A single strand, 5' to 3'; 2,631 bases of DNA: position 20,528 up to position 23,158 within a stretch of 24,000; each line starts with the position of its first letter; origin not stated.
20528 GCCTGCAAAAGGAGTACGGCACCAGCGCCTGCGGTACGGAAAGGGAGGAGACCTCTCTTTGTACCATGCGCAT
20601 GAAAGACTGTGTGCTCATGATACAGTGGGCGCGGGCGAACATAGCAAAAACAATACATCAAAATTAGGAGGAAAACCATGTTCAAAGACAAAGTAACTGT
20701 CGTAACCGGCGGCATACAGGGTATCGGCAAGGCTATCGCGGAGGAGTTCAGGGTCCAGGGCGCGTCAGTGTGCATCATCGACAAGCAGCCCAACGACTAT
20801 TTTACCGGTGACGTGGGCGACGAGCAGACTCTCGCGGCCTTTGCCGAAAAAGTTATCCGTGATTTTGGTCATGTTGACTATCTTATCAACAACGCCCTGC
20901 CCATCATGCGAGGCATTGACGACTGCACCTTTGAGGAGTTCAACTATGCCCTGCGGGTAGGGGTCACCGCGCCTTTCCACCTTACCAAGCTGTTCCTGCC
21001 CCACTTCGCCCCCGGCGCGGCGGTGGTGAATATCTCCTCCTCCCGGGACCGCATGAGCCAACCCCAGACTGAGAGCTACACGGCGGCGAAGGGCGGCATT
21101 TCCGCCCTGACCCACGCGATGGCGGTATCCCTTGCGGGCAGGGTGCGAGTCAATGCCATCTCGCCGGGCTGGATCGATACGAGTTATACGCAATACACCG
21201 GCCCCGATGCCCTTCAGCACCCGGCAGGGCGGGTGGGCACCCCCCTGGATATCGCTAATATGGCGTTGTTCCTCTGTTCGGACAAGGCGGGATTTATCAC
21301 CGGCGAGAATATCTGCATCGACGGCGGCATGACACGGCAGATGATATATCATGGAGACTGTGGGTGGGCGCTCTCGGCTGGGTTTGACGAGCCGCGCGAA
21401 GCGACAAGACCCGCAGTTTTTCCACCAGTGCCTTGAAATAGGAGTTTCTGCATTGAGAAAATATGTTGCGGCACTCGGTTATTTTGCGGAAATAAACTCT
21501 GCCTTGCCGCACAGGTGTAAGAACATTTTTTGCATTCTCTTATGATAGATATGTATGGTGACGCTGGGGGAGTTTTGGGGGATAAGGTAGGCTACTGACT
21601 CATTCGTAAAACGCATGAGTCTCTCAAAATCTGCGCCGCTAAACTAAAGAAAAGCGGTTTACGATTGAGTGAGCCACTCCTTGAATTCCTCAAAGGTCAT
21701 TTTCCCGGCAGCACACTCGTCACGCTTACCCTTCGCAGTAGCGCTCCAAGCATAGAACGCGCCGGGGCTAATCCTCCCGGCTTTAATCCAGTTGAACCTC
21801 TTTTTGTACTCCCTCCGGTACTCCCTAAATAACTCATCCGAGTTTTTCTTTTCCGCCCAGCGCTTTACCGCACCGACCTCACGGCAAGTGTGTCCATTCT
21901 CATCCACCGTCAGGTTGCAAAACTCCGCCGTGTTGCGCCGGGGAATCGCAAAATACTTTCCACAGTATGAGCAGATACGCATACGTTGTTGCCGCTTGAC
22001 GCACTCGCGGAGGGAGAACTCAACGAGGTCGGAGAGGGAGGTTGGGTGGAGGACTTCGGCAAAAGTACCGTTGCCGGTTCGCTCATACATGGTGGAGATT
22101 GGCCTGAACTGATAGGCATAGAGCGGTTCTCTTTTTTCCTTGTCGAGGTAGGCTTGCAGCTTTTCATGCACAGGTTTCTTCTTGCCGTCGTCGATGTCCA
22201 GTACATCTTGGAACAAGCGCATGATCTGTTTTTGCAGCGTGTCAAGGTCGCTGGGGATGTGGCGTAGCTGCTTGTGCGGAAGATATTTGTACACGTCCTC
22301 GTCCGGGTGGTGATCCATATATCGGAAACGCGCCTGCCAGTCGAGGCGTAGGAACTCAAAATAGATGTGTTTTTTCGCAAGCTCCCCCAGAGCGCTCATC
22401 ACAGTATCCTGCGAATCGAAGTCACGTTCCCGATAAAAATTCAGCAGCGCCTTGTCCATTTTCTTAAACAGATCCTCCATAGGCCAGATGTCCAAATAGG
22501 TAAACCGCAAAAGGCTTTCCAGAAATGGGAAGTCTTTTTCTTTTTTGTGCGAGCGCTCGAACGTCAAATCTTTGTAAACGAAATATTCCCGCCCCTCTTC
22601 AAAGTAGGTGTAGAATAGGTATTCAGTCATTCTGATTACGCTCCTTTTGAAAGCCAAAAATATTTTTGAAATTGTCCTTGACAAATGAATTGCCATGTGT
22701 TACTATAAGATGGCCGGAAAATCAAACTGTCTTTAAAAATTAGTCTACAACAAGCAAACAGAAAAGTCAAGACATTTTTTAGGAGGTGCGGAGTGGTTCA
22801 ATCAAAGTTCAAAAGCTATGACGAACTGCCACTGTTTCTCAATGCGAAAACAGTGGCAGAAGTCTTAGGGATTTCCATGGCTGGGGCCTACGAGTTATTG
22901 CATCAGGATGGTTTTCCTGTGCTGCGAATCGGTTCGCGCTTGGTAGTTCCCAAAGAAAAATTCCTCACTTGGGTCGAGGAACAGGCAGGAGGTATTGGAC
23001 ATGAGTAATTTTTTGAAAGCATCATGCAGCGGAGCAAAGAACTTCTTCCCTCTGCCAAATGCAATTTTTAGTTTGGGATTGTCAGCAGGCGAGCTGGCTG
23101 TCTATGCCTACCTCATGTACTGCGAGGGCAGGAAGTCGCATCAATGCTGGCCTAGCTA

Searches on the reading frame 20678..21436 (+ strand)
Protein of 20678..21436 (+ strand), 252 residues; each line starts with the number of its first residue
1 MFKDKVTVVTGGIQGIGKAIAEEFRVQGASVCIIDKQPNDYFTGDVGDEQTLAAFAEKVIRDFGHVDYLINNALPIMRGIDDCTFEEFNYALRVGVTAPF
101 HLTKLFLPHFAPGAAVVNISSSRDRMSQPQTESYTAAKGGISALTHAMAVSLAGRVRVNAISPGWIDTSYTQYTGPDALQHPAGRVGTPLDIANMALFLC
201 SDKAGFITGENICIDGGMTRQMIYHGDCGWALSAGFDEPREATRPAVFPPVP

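Call 8: search_protein_families(library=pfam, proteins=[window:20678-21436:+])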
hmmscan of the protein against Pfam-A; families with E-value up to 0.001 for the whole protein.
window:20678-21436:+ (252 aa): 4 families
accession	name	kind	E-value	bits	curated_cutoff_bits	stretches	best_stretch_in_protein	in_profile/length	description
PF13561.12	adh_short_C2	-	1.4e-48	165.9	27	1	14-219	6-236/236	Enoyl-(Acyl carrier protein) reductase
PF00106.31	adh_short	-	1.7e-34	119.4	26.6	1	5-174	1-190/195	short chain dehydrogenase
PF08659.16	KR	-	4.6e-07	30.4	22.6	1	41-148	57-163/180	KR domain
PF23441.1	SDR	-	1.2e-06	28.5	27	1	45-173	69-201/258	SDR-like rossmann domain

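Call 42: find_encoding_contigs(protein=window:20678-21436:+, flank=10000, max_places=10)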
Protein window:20678-21436:+ (252 aa): 14 contigs read that carry it; 10 places shown.
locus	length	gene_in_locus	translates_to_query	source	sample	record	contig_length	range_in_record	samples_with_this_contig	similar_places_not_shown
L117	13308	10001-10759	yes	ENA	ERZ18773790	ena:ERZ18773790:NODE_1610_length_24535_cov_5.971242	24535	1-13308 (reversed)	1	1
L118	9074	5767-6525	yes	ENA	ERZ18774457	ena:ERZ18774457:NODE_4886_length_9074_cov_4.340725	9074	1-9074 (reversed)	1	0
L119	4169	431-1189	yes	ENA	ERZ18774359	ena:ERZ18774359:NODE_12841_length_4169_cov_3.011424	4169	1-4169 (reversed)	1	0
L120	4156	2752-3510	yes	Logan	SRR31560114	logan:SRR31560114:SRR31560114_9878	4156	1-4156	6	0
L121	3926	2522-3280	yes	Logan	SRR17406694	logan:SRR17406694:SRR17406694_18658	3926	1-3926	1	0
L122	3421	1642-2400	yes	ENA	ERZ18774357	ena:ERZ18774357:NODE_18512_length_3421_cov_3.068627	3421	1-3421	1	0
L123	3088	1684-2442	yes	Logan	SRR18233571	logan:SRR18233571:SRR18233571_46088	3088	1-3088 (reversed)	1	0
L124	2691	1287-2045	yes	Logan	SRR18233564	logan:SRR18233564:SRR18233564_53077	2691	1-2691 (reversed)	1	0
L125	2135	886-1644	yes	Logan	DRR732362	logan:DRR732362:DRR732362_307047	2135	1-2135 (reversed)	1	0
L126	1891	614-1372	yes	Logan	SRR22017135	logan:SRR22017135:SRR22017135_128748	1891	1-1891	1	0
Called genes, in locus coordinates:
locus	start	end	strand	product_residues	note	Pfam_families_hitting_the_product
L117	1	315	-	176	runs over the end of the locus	PF01554:MatE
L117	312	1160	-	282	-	PF03023:MurJ, PF01554:MatE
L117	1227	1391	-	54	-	-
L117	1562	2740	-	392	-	PF01306:LacY_symp, PF07690:MFS_1, PF12832:MFS_1_like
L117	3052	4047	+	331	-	PF04015:DUF362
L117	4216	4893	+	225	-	PF24741:AlkZ-rel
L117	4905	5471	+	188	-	PF12464:Mac, PF00132:Hexapep, PF14602:Hexapep_2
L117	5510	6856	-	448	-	PF01554:MatE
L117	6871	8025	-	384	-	PF00248:Aldo_ket_red, PF00037:Fer4 (faint)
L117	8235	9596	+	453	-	PF01554:MatE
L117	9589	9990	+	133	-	-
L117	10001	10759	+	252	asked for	PF00106:adh_short, PF08659:KR (faint), PF13561:adh_short_C2, PF23441:SDR (weak)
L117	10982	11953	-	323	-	PF19553:DUF6076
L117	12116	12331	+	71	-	PF12728:HTH_17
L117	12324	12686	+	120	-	PF13730:HTH_36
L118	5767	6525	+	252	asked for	PF00106:adh_short, PF08659:KR (faint), PF13561:adh_short_C2, PF23441:SDR (weak)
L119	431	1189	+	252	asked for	PF00106:adh_short, PF08659:KR (faint), PF13561:adh_short_C2, PF23441:SDR (weak)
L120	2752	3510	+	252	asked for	PF00106:adh_short, PF08659:KR (faint), PF13561:adh_short_C2, PF23441:SDR (weak)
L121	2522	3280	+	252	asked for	PF00106:adh_short, PF08659:KR (faint), PF13561:adh_short_C2, PF23441:SDR (weak)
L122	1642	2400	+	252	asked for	PF00106:adh_short, PF08659:KR (faint), PF13561:adh_short_C2, PF23441:SDR (weak)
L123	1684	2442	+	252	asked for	PF00106:adh_short, PF08659:KR (faint), PF13561:adh_short_C2, PF23441:SDR (weak)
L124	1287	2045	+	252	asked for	PF00106:adh_short, PF08659:KR (faint), PF13561:adh_short_C2, PF23441:SDR (weak)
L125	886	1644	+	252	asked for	PF00106:adh_short, PF08659:KR (faint), PF13561:adh_short_C2, PF23441:SDR (weak)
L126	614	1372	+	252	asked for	PF00106:adh_short, PF08659:KR (faint), PF13561:adh_short_C2, PF23441:SDR (weak)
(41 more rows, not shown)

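Call 48: find_homologous_proteins(query=window:20678-21436:+, max_evalue=1e-60)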
Query window:20678-21436:+ (252 aa): 8000 proteins with E <= 1e-60 among 8000 candidates; the best 120 are listed.
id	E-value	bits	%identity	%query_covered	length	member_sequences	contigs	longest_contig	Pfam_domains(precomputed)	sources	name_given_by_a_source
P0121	9.5e-167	571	99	100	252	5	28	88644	PF08659.17,PF13561.13,PF23441.1,PF00106.32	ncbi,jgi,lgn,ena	jgi:NAD(P)-dependent dehydrogenase (short-subunit alcohol dehydrogenase family)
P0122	9.9e-143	492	90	92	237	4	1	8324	PF08659.17,PF13561.13,PF23441.1,PF00106.32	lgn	-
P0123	1.1e-141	489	90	92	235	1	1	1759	PF08659.17,PF13561.13,PF23441.1,PF00106.32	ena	-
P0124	2.0e-141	488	91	92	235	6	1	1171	PF08659.17,PF13561.13,PF00106.32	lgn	-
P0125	2.2e-141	488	93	91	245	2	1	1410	PF13561.13,PF23441.1,PF00106.32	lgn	-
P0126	3.5e-136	471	88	92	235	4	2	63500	PF08659.17,PF13561.13,PF23441.1,PF00106.32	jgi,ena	-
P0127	1.1e-134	466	87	92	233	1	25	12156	PF08659.17,PF13561.13,PF23441.1,PF00106.32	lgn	-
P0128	2.6e-130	452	85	92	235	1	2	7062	PF08659.17,PF13561.13,PF00106.32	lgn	-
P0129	3.0e-130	451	82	92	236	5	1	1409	PF08659.17,PF13561.13,PF23441.1,PF00106.32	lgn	-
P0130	2.0e-128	445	82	92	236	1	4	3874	PF08659.17,PF13561.13,PF23441.1,PF00106.32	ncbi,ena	-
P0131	2.3e-128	445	80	92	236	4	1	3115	PF08659.17,PF13561.13,PF23441.1,PF00106.32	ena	-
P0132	4.4e-128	444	81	92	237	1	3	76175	PF08659.17,PF13561.13,PF23441.1,PF00106.32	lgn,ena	-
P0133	6.2e-128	444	79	93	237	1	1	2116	PF08659.17,PF13561.13,PF23441.1,PF00106.32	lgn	-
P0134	7.0e-128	444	83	93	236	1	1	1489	PF08659.17,PF13561.13,PF23441.1,PF00106.32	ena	-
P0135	8.7e-128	443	80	93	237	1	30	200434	PF08659.17,PF13561.13,PF23441.1,PF00106.32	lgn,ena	-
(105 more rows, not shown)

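Call 49: find_encoding_contigs(protein=P0126, flank=10000, max_places=4)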
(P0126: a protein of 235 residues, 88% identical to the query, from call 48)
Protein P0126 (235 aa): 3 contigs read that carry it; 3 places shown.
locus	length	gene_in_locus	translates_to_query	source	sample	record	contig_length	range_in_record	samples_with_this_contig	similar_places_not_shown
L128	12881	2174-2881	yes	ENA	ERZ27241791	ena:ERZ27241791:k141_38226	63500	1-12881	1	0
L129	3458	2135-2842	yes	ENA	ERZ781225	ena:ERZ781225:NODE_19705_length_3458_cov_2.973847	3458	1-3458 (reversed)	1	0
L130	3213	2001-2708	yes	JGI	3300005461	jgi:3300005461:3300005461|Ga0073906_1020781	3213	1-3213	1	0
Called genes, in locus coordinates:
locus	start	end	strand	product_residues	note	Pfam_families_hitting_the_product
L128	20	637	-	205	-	PF00248:Aldo_ket_red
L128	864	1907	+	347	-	PF01554:MatE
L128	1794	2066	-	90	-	-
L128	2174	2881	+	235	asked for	PF00106:adh_short, PF08659:KR (faint), PF13561:adh_short_C2, PF23441:SDR (faint)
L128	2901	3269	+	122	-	PF01613:Flavin_Reduct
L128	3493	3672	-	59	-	-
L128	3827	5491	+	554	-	PF00271:Helicase_C (weak)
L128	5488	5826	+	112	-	PF21983:NikA-like, PF05713:MobC (weak)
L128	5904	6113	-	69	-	PF06135:IreB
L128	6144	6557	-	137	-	-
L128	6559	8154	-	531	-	PF00817:IMS, PF11799:IMS_C (faint)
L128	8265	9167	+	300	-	PF13154:DUF3991, PF13155:Toprim_2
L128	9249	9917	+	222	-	-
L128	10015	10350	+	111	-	-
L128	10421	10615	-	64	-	PF01402:RHH_1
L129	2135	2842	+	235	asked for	PF00106:adh_short, PF08659:KR (faint), PF13561:adh_short_C2, PF23441:SDR (faint)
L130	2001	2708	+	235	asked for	PF00106:adh_short, PF08659:KR (faint), PF13561:adh_short_C2, PF23441:SDR (faint)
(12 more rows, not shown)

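Call 50: find_encoding_contigs(protein=P0121, flank=10000, max_places=10)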
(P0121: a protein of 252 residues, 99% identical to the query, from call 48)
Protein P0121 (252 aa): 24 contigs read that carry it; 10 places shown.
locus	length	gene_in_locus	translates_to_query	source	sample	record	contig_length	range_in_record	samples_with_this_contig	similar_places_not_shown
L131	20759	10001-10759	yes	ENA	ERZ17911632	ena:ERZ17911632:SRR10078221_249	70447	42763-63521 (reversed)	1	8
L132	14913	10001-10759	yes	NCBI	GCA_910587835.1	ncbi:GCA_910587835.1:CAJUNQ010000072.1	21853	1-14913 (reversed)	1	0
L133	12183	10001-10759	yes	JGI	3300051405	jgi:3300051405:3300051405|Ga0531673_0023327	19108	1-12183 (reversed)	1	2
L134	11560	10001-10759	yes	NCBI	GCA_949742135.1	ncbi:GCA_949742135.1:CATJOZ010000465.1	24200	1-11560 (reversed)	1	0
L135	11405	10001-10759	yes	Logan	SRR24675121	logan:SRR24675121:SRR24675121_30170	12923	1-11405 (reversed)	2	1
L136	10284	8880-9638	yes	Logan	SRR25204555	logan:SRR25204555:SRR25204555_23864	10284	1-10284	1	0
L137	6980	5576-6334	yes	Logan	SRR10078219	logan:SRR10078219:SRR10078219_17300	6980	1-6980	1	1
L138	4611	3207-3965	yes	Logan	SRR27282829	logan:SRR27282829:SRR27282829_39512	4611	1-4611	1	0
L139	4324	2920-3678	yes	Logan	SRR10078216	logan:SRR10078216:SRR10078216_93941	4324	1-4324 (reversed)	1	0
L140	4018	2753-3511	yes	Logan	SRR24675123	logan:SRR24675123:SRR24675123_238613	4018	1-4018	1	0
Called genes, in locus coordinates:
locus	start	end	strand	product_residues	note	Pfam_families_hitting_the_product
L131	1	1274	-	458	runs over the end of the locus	PF01554:MatE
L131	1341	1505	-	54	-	-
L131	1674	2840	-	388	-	PF01306:LacY_symp, PF07690:MFS_1, PF12832:MFS_1_like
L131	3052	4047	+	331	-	PF04015:DUF362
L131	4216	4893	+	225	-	PF24741:AlkZ-rel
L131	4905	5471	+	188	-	PF12464:Mac, PF00132:Hexapep, PF14602:Hexapep_2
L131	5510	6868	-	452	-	PF01554:MatE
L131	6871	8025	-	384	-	PF00248:Aldo_ket_red, PF00037:Fer4 (faint)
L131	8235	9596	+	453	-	PF01554:MatE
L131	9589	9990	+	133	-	-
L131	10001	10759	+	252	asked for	PF00106:adh_short, PF08659:KR (faint), PF13561:adh_short_C2, PF23441:SDR (weak)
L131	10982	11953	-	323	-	PF19553:DUF6076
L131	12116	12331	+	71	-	PF12728:HTH_17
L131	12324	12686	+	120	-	PF13730:HTH_36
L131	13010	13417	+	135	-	-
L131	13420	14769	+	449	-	PF18555:MobL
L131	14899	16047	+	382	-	PF14659:Phage_int_SAM_3, PF22022:Phage_int_M (faint), PF00589:Phage_integrase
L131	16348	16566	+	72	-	-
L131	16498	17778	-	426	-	PF03313:SDH_alpha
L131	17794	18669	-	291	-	PF02588:YitT_membrane, PF10035:DUF2179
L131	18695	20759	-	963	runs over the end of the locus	PF00675:Peptidase_M16 (faint), PF05193:Peptidase_M16_C, PF08367:M16C_assoc, PF22516:PreP_C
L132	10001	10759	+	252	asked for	PF00106:adh_short, PF08659:KR (faint), PF13561:adh_short_C2, PF23441:SDR (weak)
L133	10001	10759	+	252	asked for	PF00106:adh_short, PF08659:KR (faint), PF13561:adh_short_C2, PF23441:SDR (weak)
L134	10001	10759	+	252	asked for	PF00106:adh_short, PF08659:KR (faint), PF13561:adh_short_C2, PF23441:SDR (weak)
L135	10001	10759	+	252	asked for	PF00106:adh_short, PF08659:KR (faint), PF13561:adh_short_C2, PF23441:SDR (weak)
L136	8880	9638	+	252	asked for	PF00106:adh_short, PF08659:KR (faint), PF13561:adh_short_C2, PF23441:SDR (weak)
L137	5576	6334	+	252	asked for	PF00106:adh_short, PF08659:KR (faint), PF13561:adh_short_C2, PF23441:SDR (weak)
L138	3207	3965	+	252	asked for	PF00106:adh_short, PF08659:KR (faint), PF13561:adh_short_C2, PF23441:SDR (weak)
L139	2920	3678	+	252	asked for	PF00106:adh_short, PF08659:KR (faint), PF13561:adh_short_C2, PF23441:SDR (weak)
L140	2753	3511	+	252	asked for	PF00106:adh_short, PF08659:KR (faint), PF13561:adh_short_C2, PF23441:SDR (weak)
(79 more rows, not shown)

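Call 52: find_homologous_proteins(query=L131:3-1274:-, max_evalue=1e-100)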
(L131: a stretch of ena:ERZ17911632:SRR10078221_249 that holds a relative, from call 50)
Query L131:3-1274:- (424 aa): 772 proteins with E <= 1e-100 among 8000 candidates; the best 120 are listed.
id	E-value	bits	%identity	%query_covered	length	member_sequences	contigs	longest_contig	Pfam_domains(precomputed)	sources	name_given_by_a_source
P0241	1.1e-246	836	94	100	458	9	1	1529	PF01554.24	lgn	-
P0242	2.6e-240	815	91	100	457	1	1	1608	PF01554.24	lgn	-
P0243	1.0e-234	797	90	100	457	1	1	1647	PF01554.24,PF03023.20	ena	-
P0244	4.0e-234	795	90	100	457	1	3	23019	PF01554.24,PF03023.20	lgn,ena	-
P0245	3.4e-232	788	89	100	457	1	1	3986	PF01554.24,PF03023.20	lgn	-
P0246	6.5e-232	787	89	100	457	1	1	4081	PF01554.24,PF03023.20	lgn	-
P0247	5.1e-230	781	88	100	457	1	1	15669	PF01554.24,PF03023.20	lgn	-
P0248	2.4e-215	733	81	100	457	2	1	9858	PF01554.24,PF03023.20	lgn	-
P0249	3.7e-212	722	89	90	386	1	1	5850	PF01554.24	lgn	-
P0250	7.7e-211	718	79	100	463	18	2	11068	PF01554.24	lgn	-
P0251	2.4e-192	657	78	94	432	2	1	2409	PF01554.24,PF03023.20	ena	-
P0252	1.6e-181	622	71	99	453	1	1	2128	PF01554.24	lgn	-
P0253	1.6e-180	618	78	88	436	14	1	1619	PF01554.24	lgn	-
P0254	7.7e-178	609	71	98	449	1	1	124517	PF01554.24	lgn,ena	-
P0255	2.7e-161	555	63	98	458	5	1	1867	PF01554.24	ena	-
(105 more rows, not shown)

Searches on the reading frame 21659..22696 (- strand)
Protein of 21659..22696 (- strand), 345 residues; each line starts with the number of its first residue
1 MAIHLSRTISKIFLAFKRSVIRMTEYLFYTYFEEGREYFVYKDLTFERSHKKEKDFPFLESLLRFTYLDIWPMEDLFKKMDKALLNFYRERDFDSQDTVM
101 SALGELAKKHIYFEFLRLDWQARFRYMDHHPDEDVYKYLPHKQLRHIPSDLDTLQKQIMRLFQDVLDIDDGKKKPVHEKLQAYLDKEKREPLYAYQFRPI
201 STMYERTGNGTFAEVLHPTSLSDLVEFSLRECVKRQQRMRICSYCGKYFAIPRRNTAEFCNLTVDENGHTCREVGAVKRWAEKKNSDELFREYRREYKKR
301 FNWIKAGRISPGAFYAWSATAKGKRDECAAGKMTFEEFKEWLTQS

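Call 8: search_protein_families(library=pfam, proteins=[window:21659-22696:-])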
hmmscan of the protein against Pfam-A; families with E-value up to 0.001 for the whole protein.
window:21659-22696:- (345 aa): 1 family
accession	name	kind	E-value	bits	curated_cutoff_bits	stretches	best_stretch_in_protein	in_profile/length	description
PF19553.4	DUF6076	-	1.3e-13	51.4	23.5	1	205-332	17-146/168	Family of unknown function (DUF6076)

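Call 10: find_encoding_contigs(protein=window:21659-22696:-, flank=10000, max_places=10)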
Protein window:21659-22696:- (345 aa): no gene with exactly this product is on record in the collection.

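Call 58: search_protein_families(library=pfam, proteins=[window:21659-22630:-])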
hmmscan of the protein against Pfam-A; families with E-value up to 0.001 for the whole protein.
window:21659-22630:- (323 aa): 1 family
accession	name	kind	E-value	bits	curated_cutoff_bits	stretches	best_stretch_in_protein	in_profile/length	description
PF19553.4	DUF6076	-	1.2e-13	51.6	23.5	1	183-310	17-146/168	Family of unknown function (DUF6076)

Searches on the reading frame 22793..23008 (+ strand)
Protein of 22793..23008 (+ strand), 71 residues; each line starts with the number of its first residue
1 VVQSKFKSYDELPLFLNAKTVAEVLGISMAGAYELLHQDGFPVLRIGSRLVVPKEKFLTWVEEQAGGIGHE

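Call 55: find_encoding_contigs(protein=window:22793-23008:+, flank=10000, max_places=10)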
Protein window:22793-23008:+ (71 aa): no gene with exactly this product is on record in the collection.
